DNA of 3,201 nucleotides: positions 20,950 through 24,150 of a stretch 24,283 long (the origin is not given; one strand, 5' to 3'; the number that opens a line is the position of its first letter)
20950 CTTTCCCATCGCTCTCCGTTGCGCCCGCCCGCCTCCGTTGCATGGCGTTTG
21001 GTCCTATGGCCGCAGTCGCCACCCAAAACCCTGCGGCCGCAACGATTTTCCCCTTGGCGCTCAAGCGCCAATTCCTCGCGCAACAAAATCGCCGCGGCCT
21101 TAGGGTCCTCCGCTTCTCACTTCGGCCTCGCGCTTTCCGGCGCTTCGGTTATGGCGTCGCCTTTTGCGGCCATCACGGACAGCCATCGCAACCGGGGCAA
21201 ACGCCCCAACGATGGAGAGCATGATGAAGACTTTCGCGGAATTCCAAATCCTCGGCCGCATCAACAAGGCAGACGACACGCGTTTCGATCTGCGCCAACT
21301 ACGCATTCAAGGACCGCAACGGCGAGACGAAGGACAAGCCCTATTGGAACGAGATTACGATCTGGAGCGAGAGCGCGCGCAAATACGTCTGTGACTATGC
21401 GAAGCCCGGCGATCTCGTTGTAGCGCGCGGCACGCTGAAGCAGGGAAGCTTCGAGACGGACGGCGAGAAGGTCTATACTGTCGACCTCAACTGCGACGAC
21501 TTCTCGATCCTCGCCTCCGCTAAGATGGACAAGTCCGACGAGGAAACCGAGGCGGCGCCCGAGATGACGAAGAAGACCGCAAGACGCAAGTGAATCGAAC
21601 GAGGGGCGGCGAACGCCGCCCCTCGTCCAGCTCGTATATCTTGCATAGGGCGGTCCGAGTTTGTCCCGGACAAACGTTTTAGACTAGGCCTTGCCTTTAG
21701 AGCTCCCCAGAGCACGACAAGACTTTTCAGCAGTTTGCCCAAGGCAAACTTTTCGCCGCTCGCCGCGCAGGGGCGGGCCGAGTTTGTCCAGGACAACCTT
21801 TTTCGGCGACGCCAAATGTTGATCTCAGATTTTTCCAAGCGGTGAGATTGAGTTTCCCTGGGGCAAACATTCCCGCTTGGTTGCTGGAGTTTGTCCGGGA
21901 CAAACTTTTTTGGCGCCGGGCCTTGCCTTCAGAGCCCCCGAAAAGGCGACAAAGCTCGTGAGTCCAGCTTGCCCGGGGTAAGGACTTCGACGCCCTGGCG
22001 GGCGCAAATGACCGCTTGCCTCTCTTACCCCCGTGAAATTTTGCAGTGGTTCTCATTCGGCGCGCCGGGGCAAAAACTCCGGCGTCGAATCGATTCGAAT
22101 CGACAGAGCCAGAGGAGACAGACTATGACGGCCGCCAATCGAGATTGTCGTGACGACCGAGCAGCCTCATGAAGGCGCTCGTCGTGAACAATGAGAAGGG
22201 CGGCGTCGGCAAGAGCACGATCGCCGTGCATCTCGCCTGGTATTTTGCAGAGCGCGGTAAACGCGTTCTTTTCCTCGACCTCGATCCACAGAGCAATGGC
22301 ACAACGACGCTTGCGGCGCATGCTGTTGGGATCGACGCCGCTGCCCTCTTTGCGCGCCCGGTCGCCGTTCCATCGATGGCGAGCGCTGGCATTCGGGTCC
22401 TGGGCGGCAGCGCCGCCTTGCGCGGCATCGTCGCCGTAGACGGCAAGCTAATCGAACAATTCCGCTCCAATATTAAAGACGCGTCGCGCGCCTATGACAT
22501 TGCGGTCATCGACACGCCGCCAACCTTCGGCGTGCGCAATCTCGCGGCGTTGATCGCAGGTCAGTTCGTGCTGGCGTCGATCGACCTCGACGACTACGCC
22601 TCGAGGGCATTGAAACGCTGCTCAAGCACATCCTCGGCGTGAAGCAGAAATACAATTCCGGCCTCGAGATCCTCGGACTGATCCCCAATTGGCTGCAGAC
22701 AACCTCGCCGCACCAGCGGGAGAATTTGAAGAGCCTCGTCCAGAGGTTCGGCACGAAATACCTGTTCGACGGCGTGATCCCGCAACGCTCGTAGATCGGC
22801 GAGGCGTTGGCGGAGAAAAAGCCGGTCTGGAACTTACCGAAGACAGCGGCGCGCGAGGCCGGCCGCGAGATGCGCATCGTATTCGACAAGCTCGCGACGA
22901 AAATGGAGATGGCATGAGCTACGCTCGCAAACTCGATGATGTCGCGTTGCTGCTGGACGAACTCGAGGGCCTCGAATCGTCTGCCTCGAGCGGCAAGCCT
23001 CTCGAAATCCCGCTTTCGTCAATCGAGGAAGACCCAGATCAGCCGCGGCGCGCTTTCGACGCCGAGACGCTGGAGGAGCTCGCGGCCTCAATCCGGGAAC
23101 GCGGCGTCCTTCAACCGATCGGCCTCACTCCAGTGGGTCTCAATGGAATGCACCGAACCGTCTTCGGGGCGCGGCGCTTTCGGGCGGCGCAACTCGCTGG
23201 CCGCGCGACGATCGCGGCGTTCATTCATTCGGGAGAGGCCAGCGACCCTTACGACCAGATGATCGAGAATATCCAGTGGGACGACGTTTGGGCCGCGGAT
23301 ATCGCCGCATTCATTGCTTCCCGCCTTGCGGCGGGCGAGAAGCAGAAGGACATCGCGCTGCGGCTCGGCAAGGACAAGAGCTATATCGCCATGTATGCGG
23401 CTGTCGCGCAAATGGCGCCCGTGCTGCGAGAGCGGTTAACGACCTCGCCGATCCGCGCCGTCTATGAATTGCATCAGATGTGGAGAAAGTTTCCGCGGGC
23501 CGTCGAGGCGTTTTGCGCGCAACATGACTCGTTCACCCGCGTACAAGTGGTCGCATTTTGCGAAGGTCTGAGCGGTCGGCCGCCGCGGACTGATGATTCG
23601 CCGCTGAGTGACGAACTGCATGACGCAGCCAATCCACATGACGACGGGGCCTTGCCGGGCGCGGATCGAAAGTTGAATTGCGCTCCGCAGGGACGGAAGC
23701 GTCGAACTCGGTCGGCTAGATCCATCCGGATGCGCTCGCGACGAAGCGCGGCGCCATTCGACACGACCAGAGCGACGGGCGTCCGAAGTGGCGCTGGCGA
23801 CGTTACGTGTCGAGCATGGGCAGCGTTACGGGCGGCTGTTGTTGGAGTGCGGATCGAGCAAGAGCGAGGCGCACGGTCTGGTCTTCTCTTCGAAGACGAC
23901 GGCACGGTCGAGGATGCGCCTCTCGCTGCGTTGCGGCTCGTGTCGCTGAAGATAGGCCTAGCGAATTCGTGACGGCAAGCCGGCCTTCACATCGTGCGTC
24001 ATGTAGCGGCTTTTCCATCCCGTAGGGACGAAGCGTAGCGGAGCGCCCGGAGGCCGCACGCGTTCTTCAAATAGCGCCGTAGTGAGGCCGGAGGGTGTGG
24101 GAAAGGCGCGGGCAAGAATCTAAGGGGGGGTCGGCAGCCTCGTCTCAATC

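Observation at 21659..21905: Five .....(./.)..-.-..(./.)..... palindromes with T-tracts: candidate centromere (parS) or iteron array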

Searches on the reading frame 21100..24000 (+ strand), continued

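Call 57: get_annotated_region(hit=H45, flank=4000)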
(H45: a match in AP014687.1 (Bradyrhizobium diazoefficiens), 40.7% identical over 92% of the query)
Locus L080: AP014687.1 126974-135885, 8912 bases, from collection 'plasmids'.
description: Bradyrhizobium diazoefficiens plasmid pNK6c DNA, complete genome, strain: NK6
organism: Bradyrhizobium diazoefficiens (NCBI taxid 1355477)
taxonomy: Bacteria; Pseudomonadota; Alphaproteobacteria; Hyphomicrobiales; Nitrobacteraceae; Bradyrhizobium; Bradyrhizobium diazoefficiens
host: -; source: Glycine max; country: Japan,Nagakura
typing (MOB-suite, as given by PLSDB): mobilizable; replicon rep_cluster_506; relaxase MOBP
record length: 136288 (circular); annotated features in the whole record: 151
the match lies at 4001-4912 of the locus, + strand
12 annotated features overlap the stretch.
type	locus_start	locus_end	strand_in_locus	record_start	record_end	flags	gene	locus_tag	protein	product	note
CDS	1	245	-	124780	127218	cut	-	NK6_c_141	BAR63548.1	type III restriction protein res subunit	-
CDS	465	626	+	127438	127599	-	-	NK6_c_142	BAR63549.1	hypothetical protein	-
CDS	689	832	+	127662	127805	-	-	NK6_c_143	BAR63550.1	uncharacterized protein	-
CDS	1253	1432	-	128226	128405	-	-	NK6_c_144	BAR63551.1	WGR domain superfamily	-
CDS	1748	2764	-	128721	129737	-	-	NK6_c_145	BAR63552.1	transposase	-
CDS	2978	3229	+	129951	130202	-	-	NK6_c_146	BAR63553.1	cytochrome bd-type quinol oxidase subunit 1-like protein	-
CDS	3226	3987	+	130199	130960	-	-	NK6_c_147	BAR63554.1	ATPase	-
CDS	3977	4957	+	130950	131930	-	-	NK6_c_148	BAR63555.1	ParB-like partition protein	-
CDS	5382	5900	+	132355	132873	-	-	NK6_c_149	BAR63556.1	bacterial mobilization protein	-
CDS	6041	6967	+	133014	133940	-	-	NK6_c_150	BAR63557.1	type IV secretory pathway, VirD2 component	-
CDS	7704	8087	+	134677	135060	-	-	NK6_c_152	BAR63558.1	uncharacterized protein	-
CDS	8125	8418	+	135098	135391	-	-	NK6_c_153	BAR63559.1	transposase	-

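Call 58: get_annotated_region(hit=H54, flank=4000)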
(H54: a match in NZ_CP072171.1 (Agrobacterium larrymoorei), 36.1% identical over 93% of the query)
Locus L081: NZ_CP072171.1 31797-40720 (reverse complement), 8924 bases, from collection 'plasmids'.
description: Agrobacterium larrymoorei strain AF3.44 plasmid unnamed2, complete sequence
organism: Agrobacterium larrymoorei (NCBI taxid 160699)
taxonomy: Bacteria; Pseudomonadota; Alphaproteobacteria; Hyphomicrobiales; Rhizobiaceae; Agrobacterium; Agrobacterium larrymoorei
host: -; source: Ficus benjamina,cell culture; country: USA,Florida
typing (MOB-suite, as given by PLSDB): non-mobilizable
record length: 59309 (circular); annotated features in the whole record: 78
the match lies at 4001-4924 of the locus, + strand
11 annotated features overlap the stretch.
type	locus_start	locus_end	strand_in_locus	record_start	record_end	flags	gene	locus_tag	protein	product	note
CDS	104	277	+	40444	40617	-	-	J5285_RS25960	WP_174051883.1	hypothetical protein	-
CDS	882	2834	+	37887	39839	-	-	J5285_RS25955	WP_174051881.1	ParB/RepB/Spo0J family partition protein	-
CDS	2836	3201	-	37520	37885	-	-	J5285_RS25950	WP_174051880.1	hypothetical protein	-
CDS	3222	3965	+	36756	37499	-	-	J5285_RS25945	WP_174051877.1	ParA family protein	-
CDS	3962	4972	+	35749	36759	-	-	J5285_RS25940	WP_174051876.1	ParB/RepB/Spo0J family partition protein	GO:0007059 - chromosome segregation [Evidence IEA]; GO:0000910 - cytokinesis [Evidence IEA]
CDS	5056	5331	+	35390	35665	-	-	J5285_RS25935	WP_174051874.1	hypothetical protein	-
CDS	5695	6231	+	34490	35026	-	mobC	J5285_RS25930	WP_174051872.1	plasmid mobilization relaxosome protein MobC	-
CDS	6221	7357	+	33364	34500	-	-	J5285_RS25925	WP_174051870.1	relaxase/mobilization nuclease domain-containing protein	-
CDS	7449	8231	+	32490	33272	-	-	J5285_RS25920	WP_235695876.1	DUF2971 domain-containing protein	-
CDS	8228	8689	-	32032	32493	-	-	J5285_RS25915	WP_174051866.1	helix-turn-helix domain-containing protein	-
CDS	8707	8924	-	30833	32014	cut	-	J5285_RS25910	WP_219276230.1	Fic family protein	-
